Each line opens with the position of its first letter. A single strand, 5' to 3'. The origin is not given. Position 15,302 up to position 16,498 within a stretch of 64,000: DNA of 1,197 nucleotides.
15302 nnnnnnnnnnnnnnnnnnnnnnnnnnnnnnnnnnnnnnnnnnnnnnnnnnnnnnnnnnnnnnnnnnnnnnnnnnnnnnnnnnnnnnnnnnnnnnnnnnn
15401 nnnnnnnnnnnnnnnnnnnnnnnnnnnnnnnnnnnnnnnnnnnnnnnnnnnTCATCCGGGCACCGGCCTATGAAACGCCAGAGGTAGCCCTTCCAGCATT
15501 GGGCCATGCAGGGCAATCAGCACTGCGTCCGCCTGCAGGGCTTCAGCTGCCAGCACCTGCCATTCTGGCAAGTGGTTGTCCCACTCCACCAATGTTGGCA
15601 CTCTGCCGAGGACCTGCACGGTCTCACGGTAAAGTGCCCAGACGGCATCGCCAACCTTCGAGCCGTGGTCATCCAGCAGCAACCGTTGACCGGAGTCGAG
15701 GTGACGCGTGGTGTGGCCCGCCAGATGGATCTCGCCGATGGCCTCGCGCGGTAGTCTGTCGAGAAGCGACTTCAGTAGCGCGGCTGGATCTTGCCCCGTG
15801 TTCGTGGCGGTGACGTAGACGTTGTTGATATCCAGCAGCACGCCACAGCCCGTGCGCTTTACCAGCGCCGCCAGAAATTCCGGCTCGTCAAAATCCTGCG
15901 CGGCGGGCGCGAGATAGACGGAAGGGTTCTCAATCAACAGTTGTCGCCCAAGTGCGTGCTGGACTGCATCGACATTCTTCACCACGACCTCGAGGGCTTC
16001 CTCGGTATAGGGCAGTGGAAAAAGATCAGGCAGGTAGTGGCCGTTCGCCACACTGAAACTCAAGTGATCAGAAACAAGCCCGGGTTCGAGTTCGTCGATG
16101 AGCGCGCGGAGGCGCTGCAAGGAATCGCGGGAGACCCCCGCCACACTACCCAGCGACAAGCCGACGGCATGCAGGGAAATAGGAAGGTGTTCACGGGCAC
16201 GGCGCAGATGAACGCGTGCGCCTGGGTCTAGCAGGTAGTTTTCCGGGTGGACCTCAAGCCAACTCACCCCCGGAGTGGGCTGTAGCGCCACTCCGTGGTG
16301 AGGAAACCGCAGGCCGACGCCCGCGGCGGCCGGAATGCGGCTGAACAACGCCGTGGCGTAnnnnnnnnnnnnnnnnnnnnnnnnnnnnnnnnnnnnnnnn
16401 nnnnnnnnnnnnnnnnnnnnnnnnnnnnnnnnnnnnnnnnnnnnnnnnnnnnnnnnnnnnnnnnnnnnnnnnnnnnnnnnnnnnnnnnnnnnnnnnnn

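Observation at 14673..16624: Minimal bufferin-type RiPP operon (DUF2282 precursor, DUF692 MNIO, DUF2063 partner) without the usual DoxX gene or a dedicated regulator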

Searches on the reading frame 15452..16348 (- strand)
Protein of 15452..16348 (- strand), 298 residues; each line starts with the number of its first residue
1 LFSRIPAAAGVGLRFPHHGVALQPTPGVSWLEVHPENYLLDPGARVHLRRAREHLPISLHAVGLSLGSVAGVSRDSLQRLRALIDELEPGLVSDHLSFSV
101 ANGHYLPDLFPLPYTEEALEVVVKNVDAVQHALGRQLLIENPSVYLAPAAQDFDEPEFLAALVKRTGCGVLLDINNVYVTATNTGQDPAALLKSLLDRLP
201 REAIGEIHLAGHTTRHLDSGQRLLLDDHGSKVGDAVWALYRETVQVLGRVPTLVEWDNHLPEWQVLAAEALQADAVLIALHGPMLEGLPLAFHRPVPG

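Call 3: search_protein_families(library=pfam, proteins=[window:15452-16348:-], max_evalue=0.01)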
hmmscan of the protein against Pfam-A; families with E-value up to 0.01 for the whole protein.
window:15452-16348:- (298 aa): 1 family
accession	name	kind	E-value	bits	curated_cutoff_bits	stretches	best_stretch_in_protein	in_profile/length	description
PF05114.20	MbnB_TglH_ChrH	-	2.7e-93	312.5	25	1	9-276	2-261/263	RiPP precursor modification enzyme MbnB/TglH/ChrH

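Call 4: search_protein_families(library=ncbifam, proteins=[window:15452-16348:-], max_evalue=0.01)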
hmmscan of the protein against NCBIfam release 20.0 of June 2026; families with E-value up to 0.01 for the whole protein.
window:15452-16348:- (298 aa): 5 families
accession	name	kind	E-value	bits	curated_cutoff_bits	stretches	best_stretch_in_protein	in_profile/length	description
NF050167.1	MNIO_BufB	equivalog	7.6e-99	330.3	310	1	9-273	1-261/262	MNIO family bufferin maturase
NF003818.2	PRK05409.1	equivalog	9.5e-60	202.4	360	1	9-270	2-257/264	HvfB family MNIO-type RiPP peptide maturase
NF050151.1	RiPP_MNIO_ApyH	equivalog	6.3e-20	71.5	400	1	29-267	33-270/283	multinuclear non-heme iron-dependent oxidative enzyme ApyH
TIGR04159.2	methbact_MbnB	equivalog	6.7e-17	61.9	325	1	77-243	70-224/261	methanobactin biosynthesis protein MbnB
NF050165.1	MNIO_ChrH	equivalog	2e-06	27.1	600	1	77-240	81-240/363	MNIO family chryseobactin maturase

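Call 17: find_related_loci(query=window:15452-16348:-, collection=genome_contigs, flank=6000)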
Query window:15452-16348:- (298 aa) in genome_contigs; peptide patterns used: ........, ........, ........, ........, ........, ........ (x = any residue, [..] = any of these).
599 stretches matched a pattern (row limit reached: there are more); 156 encode a relative of the query (tblastn E <= 1e-3); the best 80 are kept; 80 distinct loci.
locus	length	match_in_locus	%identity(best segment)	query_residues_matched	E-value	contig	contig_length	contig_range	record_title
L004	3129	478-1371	89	1-298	0e+0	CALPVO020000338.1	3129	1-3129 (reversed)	MAG: Janthinobacterium lividum isolate HRS-ES2-bin-225 genome assembly, contig: HRSG-E12-C36736, whole genome shotgun se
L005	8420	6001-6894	89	1-298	2e-172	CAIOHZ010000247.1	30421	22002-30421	MAG: uncultured proteobacterium isolate ErkenSummer_bin-2631 genome assembly, contig: bin-2631:247/307, whole genome sho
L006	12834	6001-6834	68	5-282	4e-116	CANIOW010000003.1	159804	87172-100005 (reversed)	MAG: Gammaproteobacteria bacterium isolate RH-14apr17-513 genome assembly, contig: RH-14apr17-C200, whole genome shotgun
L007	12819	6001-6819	58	5-277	8e-97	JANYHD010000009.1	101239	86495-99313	MAG: Gammaproteobacteria bacterium isolate GL140_1_metabinner_2 GL140_1_k141_1965001, whole genome shotgun sequence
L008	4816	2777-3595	56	5-277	8e-97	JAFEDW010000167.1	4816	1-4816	MAG: Proteobacteria bacterium isolate SZAS-91 LIN-725__167__length-4816, whole genome shotgun sequence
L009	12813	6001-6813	56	1-270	1e-93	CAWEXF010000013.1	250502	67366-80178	MAG: uncultured proteobacterium isolate MFD06092.bin.3.112 genome assembly, contig: contig_56307, whole genome shotgun s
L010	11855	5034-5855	56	4-277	4e-92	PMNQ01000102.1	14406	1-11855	MAG: Gammaproteobacteria bacterium isolate fen_1191 73.20100900_E3S.15_contig_4365, whole genome shotgun sequence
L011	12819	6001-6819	55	5-277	1e-91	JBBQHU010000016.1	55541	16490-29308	MAG: Micropepsales bacterium isolate Co_metawrap_884 Cmw_884_k141_10992425_length_55541_cov_26.0000, whole genome shotgu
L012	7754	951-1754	55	5-277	7e-88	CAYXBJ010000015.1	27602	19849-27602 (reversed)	MAG TPA_asm: uncultured bacterium isolate binchicken_co279_6 genome assembly, contig: k141_3303483, whole genome shotgun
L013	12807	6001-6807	52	5-277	1e-87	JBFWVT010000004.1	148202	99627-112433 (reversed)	MAG: Alphaproteobacteria bacterium isolate CA_2019_TPBS_10 NODE_987_length_148202_cov_13.827040_TPBS, whole genome shotg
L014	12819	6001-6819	53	5-277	5e-87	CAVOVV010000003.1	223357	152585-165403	MAG: uncultured Gammaproteobacteria bacterium isolate MFD00031.bin.1.107 genome assembly, contig: contig_25332, whole ge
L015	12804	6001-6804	56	5-277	2e-86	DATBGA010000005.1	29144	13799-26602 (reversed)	MAG TPA_asm: Candidatus Methylomirabilota bacterium isolate SMAG_U3825 k141_339940, whole genome shotgun sequence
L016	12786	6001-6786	55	5-267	2e-86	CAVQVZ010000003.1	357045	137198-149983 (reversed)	MAG: uncultured Gammaproteobacteria bacterium isolate MFD10113.bin.2.18 genome assembly, contig: contig_34744, whole gen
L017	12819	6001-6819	54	5-277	1e-86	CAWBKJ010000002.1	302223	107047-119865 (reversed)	MAG: uncultured Gammaproteobacteria bacterium isolate MFD05841.bin.1.117 genome assembly, contig: contig_72617, whole ge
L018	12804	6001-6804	56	5-277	4e-86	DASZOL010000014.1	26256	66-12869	MAG TPA_asm: Candidatus Methylomirabilota bacterium isolate SMAG_U5944 k141_2666613, whole genome shotgun sequence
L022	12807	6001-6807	54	5-278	4e-85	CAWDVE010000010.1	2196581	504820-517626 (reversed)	MAG: uncultured Candidatus Rokubacteria bacterium isolate MFD05674.bin.2.168 genome assembly, contig: contig_27548, whol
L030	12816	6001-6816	51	6-282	4e-83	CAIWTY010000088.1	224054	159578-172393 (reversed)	MAG: uncultured Rhodopila sp. isolate I3b_bin-088 genome assembly, contig: bin-088:088/111, whole genome shotgun sequenc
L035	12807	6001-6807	50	4-276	3e-82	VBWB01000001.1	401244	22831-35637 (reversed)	MAG: Stygiobacter sp. isolate X1_MaxBin.003 scaffold_3, whole genome shotgun sequence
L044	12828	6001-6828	46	2-279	3e-79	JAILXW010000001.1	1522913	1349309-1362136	MAG: Agarilytica sp. isolate PHBVgamm4 PHBVgamm4_contig_1, whole genome shotgun sequence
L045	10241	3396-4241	52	1-277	3e-79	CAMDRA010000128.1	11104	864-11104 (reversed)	MAG: Dongia mobilis isolate ZE-03apr19-330 genome assembly, contig: ZE-03apr19-C11386, whole genome shotgun sequence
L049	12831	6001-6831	47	1-279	2e-78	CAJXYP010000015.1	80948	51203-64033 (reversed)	MAG TPA_asm: uncultured Cellvibrionales bacterium isolate SRR5620817_bin.63_MetaBAT_v2.12.1_MAG genome assembly, contig:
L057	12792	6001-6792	46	10-277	8e-74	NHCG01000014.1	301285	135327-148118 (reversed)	MAG: Micavibrio sp. TMED27 17158, whole genome shotgun sequence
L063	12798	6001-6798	47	9-276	3e-71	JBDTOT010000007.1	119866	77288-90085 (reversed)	MAG: Gammaproteobacteria bacterium isolate cluster3_bin.180 NODE_217_length_119866_cov_12.214321, whole genome shotgun s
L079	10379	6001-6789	47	1-269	5e-69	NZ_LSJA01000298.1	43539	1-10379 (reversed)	Caulobacter sp. CCH9-E1 CCH9-E1_contig300, whole genome shotgun sequence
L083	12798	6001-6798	46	8-277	2e-68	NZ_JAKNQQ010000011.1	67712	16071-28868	Sphingomonas sp. TREG-RG-20F-R18-01 11, whole genome shotgun sequence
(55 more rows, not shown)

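Call 20: search_protein_families(library=pfam, proteins=[L022:7621-8094:+, L030:7594-8031:+, L044:7628-8077:+, L079:7592-8044:+, L083:7571-8035:+, L057:7615-8094:+, L063:7606-8040:+, L035:7645-8124:+, L049:7641-8105:+, L045:5031-5486:+], max_evalue=0.001)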
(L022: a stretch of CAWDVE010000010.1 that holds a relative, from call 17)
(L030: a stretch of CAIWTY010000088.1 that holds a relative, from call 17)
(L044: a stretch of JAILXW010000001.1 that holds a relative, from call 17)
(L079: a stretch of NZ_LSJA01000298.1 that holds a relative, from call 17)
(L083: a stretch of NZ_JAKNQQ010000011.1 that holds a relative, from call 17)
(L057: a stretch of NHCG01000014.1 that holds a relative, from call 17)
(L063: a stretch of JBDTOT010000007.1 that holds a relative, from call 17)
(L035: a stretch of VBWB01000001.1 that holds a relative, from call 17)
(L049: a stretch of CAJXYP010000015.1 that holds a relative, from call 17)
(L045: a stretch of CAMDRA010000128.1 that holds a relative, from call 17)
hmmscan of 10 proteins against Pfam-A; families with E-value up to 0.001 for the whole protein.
L022:7621-8094:+ (157 aa): 2 families
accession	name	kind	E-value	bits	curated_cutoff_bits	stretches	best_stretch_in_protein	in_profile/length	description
PF07681.17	DoxX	-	1.2e-13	51.9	23.6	1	34-117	2-84/85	DoxX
PF07291.16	MauE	-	1.8e-05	25.5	27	1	35-112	6-83/128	Methylamine utilisation protein MauE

L030:7594-8031:+ (145 aa): 1 family
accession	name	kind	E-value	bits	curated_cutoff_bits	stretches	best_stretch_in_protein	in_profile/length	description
PF07681.17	DoxX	-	2.5e-16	60.5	23.6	1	20-104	1-84/85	DoxX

L044:7628-8077:+ (149 aa): 1 family
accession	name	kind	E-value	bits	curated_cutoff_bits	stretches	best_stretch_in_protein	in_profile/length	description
PF07681.17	DoxX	-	1.4e-14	54.9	23.6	1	24-116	2-82/85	DoxX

L079:7592-8044:+ (150 aa): 2 families
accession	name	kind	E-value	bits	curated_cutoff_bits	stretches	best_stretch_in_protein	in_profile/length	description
PF07681.17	DoxX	-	2.2e-18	67.1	23.6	1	29-116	2-84/85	DoxX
PF07291.16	MauE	-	0.0009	20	27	1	27-113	3-85/128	Methylamine utilisation protein MauE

L083:7571-8035:+ (154 aa): 2 families
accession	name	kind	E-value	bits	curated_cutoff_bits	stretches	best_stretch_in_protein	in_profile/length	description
PF07681.17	DoxX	-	6.4e-17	62.4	23.6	1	32-120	1-84/85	DoxX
PF07291.16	MauE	-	0.00093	19.9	27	0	31-117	3-85/128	Methylamine utilisation protein MauE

L057:7615-8094:+ (159 aa): 3 families
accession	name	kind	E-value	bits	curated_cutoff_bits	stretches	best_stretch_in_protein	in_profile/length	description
PF07681.17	DoxX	-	7.7e-15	55.7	23.6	1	28-115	2-83/85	DoxX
PF07291.16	MauE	-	6.3e-06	26.9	27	1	27-111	4-83/128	Methylamine utilisation protein MauE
PF04173.18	DoxD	-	0.00063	20.1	22.7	0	82-156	73-150/167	TQO small subunit DoxD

L063:7606-8040:+ (144 aa): 1 family
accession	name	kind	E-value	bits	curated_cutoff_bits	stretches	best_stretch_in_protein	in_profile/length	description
PF07681.17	DoxX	-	7.2e-14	52.6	23.6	1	20-103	2-84/85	DoxX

L035:7645-8124:+ (159 aa): 2 families
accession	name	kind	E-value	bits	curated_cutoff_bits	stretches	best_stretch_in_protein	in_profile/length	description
PF07681.17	DoxX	-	3.9e-16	59.9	23.6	1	31-114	2-84/85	DoxX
PF07291.16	MauE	-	5.2e-05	24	27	1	30-111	4-85/128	Methylamine utilisation protein MauE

L049:7641-8105:+ (154 aa): 2 families
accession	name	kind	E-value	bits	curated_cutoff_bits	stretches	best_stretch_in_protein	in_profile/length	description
PF07681.17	DoxX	-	1.2e-11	45.5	23.6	1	24-117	2-84/85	DoxX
PF04173.18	DoxD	-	0.00015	22.2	22.7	1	82-152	72-147/167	TQO small subunit DoxD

L045:5031-5486:+ (151 aa): 2 families
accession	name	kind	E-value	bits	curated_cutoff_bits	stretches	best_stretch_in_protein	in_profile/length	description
PF07681.17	DoxX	-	7.8e-19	68.5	23.6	1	19-104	2-84/85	DoxX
PF07291.16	MauE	-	6.3e-05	23.7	27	1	17-99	3-83/128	Methylamine utilisation protein MauE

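Call 32: search_protein_families(library=pfam, proteins=[L007:4313-4963:-, L007:4986-5672:-, L007:7663-8475:-, L007:8461-8880:+, L006:7648-8826:-, L006:8823-9884:-, L006:1602-4727:+, L007:1752-2819:+], max_evalue=0.0001)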
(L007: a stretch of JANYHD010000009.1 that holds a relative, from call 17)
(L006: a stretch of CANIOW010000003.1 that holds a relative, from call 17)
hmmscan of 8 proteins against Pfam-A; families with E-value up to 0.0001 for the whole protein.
L007:4313-4963:- (216 aa): 1 family
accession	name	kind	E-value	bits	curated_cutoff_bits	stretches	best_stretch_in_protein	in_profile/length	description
PF06532.16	NrsF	-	1.7e-13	51.3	26.8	1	16-210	1-196/204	Negative regulator of sigma F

L007:4986-5672:- (228 aa): 3 families
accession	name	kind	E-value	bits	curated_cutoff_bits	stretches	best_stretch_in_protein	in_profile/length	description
PF04542.20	Sigma70_r2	-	1.4e-15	57.3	24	1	71-133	6-70/71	Sigma-70 region 2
PF08281.18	Sigma70_r4_2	-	1.1e-08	35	25.7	1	166-216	4-54/54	Sigma-70, region 4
PF07638.17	Sigma70_ECF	-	7.3e-06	26.4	21.1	1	49-211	5-174/185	ECF sigma factor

L007:7663-8475:- (270 aa): 2 families
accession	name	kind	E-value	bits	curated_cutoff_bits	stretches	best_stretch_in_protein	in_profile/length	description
PF13488.11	Gly-zipper_Omp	-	9.8e-07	29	25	1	151-194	3-43/46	Glycine zipper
PF05433.20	Rick_17kDa_Anti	-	1.1e-06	28.8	24.2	1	151-190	3-43/43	Glycine zipper 2TM domain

L007:8461-8880:+ (139 aa): 1 family
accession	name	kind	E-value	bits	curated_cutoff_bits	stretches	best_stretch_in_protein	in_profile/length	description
PF04023.20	FeoA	-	1e-16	61.1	23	1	53-135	1-73/74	FeoA domain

L006:7648-8826:- (392 aa): 3 families
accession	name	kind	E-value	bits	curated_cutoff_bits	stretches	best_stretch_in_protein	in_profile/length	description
PF12679.13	ABC2_membrane_2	-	2.7e-25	89.6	27.2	1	6-336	2-214/283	ABC-2 family transporter protein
PF12698.13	ABC2_membrane_3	-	6.8e-20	71.9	31.6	1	24-329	6-292/347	ABC-2 family transporter protein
PF12730.13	ABC2_membrane_4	-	6.9e-07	29.9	27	1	194-305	58-165/179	ABC-2 family transporter protein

L006:8823-9884:- (353 aa): 2 families
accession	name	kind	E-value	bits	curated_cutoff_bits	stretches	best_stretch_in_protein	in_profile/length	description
PF00005.33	ABC_tran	-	3.3e-29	102.7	25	1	124-267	2-137/137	ABC transporter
PF13304.12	AAA_21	-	8e-11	43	27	0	222-296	221-298/304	AAA domain, putative AbiEii toxin, Type IV TA system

L006:1602-4727:+ (1041 aa): 3 families
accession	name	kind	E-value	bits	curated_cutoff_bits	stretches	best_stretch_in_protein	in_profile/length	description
PF00873.25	ACR_tran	-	1e-225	752.3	28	1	23-1020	2-1020/1021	AcrB/AcrD/AcrF family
PF02355.23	SecD_SecF_C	-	1.2e-07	31.8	20.5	1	329-490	10-170/189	Protein export membrane protein SecD/SecF, C-terminal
PF02460.24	Patched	-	1.7e-05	25.1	23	1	373-491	28-142/156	Patched SSD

L007:1752-2819:+ (355 aa): 1 family
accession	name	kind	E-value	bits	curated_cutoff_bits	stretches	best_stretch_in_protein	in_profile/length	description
PF06764.17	DUF1223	-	3.5e-54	184.4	30.7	1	148-338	1-202/202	Protein of unknown function (DUF1223)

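Call 41: search_solved_structures(query=window:15452-16348:-, max_evalue=0.001, show_alignments=2)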
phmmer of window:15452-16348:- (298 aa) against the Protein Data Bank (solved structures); distinct sequences matched with E-value up to 0.001: 8.
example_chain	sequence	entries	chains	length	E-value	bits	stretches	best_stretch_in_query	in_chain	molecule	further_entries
3bww_A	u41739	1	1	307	1.1e-38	136.5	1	20-223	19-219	Protein of unknown function DUF692/COG3220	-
7tcr_A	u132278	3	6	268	3.2e-11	46.3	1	78-231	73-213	Methanobactin biosynthesis cassette protein MbnB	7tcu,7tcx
8hci_D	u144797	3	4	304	4.7e-11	45.8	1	39-256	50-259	DUF692 family protein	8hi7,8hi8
7tcw_A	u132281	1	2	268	8.3e-11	45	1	78-218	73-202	Methanobactin biosynthesis cassette protein MbnB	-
7dz9_A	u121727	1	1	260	2.3e-09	40.2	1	80-246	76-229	MbnB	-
7dz9_B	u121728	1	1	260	2.3e-09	40.2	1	80-246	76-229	cpMbnB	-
7fc0_B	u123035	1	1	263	9.2e-08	35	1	55-229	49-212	Methanobactin biosynthesis cassette protein MbnB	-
7fc0_E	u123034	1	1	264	9.2e-08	35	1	55-229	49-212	Methanobactin biosynthesis cassette protein MbnB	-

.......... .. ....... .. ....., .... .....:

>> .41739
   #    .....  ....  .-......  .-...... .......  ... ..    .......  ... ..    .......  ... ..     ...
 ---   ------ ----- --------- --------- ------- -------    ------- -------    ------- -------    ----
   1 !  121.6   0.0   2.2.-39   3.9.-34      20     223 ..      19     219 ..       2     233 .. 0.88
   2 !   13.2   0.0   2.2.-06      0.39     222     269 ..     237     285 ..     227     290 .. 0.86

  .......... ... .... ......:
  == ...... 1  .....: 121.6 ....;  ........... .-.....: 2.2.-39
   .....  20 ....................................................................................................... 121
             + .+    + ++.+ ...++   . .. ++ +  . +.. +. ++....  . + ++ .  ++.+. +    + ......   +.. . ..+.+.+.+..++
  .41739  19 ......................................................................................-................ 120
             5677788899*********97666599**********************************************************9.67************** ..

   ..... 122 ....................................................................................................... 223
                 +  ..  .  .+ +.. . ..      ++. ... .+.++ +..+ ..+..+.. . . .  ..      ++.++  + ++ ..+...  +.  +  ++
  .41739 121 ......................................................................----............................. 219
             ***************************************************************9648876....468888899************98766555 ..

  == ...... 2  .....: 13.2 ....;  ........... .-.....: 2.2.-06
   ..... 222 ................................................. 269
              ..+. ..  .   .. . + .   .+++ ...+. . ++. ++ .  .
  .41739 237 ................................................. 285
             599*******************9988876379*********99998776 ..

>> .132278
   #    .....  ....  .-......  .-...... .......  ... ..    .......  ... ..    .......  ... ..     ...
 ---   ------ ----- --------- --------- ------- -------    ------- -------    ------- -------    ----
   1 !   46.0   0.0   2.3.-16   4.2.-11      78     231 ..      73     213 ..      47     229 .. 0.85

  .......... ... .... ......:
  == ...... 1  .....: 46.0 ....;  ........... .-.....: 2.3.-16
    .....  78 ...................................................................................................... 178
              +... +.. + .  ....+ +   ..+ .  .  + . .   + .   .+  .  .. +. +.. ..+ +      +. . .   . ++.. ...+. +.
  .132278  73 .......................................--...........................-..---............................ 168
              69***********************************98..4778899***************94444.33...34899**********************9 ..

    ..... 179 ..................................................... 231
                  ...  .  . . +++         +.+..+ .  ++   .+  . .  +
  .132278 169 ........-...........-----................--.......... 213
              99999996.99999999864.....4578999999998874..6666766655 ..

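Call 75: search_protein_families(library=padloc, proteins=[window:15452-16348:-], max_evalue=0.01)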
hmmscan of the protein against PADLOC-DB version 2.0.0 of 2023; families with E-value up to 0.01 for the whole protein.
window:15452-16348:- (298 aa): 0 families
